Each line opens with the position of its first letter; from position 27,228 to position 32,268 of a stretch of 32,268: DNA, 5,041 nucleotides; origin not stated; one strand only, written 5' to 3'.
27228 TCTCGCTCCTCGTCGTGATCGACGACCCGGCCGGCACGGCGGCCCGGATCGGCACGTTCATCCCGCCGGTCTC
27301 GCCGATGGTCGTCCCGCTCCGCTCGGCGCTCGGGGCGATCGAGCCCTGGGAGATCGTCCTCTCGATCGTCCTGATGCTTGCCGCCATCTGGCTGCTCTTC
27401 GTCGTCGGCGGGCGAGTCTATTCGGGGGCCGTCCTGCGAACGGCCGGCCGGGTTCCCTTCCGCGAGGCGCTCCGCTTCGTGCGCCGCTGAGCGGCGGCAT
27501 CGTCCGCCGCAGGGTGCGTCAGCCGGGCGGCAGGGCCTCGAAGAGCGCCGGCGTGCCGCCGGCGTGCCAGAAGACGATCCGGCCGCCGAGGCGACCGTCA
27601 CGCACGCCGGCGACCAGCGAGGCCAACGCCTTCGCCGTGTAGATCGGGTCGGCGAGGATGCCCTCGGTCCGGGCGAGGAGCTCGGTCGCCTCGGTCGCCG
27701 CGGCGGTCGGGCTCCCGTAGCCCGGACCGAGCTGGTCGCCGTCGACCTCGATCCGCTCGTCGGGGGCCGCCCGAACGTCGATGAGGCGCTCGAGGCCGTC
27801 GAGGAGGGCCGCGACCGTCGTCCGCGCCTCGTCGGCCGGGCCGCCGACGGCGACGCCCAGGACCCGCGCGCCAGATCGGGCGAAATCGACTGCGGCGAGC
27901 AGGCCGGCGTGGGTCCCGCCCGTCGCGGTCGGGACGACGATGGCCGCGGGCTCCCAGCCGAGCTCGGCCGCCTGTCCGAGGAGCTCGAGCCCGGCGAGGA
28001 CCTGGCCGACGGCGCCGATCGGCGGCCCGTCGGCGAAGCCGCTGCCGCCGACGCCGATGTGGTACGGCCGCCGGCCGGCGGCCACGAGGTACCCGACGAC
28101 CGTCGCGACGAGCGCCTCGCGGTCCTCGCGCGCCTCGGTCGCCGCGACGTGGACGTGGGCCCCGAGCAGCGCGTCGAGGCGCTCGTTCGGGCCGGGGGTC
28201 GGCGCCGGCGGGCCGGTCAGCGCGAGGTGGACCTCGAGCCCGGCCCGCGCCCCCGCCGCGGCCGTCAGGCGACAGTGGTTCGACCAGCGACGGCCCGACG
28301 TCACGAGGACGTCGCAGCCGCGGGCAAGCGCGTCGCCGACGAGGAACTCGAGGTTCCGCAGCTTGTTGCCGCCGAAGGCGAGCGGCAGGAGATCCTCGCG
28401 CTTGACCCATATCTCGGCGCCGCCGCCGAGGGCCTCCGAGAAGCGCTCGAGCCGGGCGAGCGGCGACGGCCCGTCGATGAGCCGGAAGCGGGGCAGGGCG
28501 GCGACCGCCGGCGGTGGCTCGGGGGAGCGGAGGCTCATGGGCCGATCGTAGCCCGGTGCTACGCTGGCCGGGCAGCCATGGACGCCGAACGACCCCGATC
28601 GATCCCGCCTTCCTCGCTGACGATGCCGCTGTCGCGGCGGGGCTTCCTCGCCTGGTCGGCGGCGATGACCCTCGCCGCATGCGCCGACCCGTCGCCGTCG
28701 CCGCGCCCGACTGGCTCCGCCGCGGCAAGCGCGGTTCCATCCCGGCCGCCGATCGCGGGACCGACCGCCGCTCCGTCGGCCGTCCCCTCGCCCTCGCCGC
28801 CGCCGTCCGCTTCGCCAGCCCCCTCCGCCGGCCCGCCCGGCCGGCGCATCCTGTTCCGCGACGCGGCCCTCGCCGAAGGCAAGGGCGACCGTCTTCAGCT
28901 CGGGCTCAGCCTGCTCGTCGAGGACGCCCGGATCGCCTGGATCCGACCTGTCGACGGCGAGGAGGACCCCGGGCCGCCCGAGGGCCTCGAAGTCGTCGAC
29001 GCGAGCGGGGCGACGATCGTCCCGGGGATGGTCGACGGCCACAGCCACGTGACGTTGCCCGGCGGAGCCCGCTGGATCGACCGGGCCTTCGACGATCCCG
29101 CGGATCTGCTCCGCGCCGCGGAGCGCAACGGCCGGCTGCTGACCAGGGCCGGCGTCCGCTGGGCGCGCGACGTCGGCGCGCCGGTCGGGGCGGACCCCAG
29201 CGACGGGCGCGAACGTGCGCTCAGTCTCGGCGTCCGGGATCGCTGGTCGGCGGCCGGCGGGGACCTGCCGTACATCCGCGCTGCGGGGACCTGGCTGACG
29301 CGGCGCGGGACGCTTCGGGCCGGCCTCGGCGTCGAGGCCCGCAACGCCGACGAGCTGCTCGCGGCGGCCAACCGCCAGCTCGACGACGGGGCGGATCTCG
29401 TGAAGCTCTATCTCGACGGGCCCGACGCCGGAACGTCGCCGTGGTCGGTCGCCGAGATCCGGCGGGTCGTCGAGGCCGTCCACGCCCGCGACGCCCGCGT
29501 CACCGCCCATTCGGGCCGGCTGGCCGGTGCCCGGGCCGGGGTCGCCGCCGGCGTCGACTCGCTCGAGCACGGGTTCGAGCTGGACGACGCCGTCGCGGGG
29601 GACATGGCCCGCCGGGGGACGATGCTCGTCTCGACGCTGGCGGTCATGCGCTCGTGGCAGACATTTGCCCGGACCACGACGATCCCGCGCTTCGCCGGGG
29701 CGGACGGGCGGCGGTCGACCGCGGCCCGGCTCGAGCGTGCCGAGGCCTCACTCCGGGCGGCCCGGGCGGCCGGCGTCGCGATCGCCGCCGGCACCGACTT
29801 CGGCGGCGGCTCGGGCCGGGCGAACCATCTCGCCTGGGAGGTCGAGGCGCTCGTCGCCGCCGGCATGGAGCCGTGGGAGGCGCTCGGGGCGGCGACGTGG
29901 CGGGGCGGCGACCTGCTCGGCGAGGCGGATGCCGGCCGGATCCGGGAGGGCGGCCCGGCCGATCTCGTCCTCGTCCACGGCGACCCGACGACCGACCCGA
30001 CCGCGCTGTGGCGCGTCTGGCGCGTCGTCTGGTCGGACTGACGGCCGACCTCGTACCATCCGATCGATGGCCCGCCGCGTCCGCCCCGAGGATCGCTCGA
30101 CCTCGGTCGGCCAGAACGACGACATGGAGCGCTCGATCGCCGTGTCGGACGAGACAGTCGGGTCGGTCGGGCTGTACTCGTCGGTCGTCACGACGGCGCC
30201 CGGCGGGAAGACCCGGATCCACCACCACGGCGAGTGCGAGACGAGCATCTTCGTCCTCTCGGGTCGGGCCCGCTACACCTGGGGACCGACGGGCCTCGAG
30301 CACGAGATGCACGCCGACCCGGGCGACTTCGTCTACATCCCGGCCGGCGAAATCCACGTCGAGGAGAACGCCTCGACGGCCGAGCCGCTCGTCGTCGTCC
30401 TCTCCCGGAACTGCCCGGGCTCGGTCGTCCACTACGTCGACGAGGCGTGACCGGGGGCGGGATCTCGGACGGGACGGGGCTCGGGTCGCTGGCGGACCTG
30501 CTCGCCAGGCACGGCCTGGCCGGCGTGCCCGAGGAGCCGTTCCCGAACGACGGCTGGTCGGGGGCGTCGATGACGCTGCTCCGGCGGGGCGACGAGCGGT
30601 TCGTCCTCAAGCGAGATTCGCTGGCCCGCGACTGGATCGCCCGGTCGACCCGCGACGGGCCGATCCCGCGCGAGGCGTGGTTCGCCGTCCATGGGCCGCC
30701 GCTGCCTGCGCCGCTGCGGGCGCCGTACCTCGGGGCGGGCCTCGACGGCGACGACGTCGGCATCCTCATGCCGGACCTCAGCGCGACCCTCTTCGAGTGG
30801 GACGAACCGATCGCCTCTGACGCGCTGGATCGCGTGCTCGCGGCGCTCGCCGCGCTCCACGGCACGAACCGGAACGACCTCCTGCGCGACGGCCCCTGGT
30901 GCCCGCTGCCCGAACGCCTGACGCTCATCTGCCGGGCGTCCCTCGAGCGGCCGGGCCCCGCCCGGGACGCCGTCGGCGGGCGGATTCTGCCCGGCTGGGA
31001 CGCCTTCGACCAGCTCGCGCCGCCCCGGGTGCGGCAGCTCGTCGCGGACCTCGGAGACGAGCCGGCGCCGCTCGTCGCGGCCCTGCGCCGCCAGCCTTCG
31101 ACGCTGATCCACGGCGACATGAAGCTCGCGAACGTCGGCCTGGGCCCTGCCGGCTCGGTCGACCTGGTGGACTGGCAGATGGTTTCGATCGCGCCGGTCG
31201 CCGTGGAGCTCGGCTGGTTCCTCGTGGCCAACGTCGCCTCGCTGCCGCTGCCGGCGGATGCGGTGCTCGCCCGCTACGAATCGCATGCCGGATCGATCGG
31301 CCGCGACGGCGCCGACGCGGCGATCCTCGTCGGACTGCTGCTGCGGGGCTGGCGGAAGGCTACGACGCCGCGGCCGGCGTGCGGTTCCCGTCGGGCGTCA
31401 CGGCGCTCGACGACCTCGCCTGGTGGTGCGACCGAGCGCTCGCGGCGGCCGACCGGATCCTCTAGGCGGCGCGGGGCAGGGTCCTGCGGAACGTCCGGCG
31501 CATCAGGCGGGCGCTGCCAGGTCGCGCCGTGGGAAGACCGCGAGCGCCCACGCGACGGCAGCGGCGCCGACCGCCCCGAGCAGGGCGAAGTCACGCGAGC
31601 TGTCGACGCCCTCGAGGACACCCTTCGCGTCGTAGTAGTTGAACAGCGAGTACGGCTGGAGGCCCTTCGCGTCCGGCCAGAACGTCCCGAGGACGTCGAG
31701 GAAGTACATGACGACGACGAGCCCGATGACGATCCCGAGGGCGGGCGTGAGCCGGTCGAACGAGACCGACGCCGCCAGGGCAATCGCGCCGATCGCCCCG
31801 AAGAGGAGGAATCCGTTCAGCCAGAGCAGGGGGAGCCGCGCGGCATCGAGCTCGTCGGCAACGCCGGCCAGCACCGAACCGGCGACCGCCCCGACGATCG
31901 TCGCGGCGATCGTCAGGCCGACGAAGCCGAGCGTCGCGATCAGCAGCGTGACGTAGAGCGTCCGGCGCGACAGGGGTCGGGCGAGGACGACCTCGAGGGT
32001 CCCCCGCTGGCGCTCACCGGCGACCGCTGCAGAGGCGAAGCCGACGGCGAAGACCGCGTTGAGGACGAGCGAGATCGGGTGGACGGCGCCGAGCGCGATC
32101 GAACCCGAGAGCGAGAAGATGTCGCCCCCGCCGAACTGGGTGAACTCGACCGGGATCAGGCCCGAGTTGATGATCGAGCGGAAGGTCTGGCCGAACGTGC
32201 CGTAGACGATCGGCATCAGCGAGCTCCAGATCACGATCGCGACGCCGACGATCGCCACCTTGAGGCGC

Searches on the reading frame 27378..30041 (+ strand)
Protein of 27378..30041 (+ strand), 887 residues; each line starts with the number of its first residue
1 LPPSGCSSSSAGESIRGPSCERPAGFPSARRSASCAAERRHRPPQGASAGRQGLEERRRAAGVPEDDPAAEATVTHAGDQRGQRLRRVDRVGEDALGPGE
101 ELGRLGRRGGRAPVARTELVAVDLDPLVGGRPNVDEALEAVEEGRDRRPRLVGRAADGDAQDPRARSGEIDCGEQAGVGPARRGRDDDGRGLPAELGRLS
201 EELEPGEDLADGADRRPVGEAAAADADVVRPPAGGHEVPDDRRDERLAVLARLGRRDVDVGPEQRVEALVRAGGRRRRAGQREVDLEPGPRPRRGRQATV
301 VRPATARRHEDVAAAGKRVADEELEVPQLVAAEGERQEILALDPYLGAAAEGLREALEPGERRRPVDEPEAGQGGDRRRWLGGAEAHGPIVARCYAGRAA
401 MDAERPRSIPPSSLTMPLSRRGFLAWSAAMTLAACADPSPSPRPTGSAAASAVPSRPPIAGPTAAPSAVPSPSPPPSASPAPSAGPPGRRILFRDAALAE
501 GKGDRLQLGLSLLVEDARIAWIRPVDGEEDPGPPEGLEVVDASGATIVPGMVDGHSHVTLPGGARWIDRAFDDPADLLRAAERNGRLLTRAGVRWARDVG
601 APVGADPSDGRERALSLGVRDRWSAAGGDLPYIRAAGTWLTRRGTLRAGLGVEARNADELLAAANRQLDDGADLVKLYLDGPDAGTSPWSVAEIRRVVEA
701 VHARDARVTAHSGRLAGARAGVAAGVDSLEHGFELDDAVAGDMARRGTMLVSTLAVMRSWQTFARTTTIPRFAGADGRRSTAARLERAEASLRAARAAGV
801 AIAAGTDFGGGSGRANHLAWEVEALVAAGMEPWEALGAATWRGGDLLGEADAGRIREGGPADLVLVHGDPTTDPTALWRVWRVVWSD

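Call 12: search_protein_families(library=pfam, proteins=[window:27378-30041:+], max_evalue=0.001)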
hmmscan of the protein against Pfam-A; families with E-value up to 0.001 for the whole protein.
window:27378-30041:+ (887 aa): 2 families
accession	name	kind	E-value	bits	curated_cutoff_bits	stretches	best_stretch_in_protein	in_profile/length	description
PF01979.26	Amidohydro_1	-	7.3e-17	62.1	25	1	546-879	1-331/345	Amidohydrolase family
PF07969.17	Amidohydro_3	-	7e-08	32.8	29.7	1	538-588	1-55/472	Amidohydrolase family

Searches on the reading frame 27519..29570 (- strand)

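Call 12: search_protein_families(library=pfam, proteins=[window:27519-29570:-], max_evalue=0.001)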
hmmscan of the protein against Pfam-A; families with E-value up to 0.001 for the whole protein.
window:27519-29570:- (683 aa): 1 family
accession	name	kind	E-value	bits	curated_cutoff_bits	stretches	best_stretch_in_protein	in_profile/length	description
PF00291.31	PALP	-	2e-39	136.1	35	1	365-671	4-295/295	Pyridoxal-phosphate dependent enzyme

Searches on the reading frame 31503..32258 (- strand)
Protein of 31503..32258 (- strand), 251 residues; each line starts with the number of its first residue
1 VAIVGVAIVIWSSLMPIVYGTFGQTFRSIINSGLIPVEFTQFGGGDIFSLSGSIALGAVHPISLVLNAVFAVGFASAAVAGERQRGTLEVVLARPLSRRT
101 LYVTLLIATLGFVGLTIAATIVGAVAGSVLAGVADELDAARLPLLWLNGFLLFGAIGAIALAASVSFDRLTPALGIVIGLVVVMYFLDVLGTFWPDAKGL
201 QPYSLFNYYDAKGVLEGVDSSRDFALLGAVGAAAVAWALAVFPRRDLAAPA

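Call 12: search_protein_families(library=pfam, proteins=[window:31503-32258:-], max_evalue=0.001)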
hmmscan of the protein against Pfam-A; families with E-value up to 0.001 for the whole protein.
window:31503-32258:- (251 aa): 3 families
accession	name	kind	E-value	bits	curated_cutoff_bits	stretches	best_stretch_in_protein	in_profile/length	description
PF12679.13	ABC2_membrane_2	-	5.7e-11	42.6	27.2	1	47-187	59-198/283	ABC-2 family transporter protein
PF12730.13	ABC2_membrane_4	-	1.5e-06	28.7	27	1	62-183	56-176/179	ABC-2 family transporter protein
PF06182.17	ABC2_membrane_6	-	1.1e-05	25.8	22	1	62-220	35-196/229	ABC-2 family transporter protein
